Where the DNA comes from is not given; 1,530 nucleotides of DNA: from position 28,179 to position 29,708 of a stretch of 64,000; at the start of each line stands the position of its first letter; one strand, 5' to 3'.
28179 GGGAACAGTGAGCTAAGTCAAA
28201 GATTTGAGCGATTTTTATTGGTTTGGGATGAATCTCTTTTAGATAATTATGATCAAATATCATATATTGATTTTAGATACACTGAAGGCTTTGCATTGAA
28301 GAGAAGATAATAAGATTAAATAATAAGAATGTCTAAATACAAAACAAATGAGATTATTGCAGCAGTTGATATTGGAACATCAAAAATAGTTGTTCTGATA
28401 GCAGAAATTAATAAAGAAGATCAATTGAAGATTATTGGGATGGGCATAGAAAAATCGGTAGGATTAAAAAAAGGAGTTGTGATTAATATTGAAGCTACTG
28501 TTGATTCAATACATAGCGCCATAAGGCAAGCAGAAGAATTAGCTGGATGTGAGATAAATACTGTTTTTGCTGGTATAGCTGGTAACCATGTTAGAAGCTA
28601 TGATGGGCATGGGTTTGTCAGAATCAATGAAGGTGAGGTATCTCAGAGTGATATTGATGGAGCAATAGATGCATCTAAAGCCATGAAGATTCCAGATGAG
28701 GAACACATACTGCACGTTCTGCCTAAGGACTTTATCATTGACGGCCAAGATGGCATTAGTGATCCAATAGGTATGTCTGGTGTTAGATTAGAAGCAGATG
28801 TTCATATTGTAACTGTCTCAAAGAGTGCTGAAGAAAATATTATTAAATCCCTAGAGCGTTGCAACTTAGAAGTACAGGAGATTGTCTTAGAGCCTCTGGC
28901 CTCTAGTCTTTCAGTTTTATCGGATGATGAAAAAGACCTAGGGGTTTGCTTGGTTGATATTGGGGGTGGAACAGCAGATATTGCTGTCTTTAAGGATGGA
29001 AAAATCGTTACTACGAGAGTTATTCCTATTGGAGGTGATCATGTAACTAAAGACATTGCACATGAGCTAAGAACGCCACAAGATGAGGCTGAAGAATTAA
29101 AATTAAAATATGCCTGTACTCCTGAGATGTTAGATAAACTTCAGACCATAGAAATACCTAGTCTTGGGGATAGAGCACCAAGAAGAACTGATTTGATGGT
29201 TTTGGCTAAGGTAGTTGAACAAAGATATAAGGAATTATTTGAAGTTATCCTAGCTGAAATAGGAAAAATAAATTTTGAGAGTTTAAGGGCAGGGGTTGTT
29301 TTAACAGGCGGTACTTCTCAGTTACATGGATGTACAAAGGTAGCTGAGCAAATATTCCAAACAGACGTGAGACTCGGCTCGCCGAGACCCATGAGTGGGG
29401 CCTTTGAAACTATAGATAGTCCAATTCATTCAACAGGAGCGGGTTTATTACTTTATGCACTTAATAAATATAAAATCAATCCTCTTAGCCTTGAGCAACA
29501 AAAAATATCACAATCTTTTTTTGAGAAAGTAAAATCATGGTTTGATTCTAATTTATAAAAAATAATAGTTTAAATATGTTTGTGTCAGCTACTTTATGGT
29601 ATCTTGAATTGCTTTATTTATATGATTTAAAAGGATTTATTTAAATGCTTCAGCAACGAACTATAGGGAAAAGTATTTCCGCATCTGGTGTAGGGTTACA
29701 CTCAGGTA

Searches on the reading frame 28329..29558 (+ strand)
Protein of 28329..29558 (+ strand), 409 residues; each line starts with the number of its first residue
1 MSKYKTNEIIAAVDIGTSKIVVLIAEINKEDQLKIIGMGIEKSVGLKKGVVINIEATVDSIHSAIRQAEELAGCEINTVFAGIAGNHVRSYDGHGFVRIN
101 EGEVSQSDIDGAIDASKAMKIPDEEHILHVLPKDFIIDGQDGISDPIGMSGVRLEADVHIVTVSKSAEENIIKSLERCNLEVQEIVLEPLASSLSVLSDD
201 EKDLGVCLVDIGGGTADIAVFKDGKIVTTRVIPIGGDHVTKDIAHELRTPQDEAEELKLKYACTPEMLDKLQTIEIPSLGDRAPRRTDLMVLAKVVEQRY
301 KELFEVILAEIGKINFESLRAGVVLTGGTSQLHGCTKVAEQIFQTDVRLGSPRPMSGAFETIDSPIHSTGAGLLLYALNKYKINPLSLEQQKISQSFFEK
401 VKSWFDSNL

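Call 48: search_protein_families(library=pfam, max_evalue=0.000001, proteins=[window:28329-29558:+])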
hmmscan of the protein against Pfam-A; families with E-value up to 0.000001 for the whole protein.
window:28329-29558:+ (409 aa): 5 families
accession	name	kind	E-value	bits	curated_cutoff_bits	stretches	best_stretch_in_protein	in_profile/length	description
PF14450.12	FtsA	-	9.6e-44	149.2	31.8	2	207-372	1-127/127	Cell division protein FtsA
PF02491.25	SHS2_FTSA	-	1.6e-29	102.5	25.4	1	85-162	1-79/79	SHS2 domain inserted in FTSA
PF06723.19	MreB_Mbl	-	2.5e-13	50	27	1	182-350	123-304/327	MreB/Mbl protein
PF11104.14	PilM_2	-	1.8e-10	40.7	27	1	194-260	170-236/340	Type IV pilus assembly protein PilM;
PF06277.17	EutA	-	1.4e-08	34.5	27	1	201-333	140-268/475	Ethanolamine utilisation protein EutA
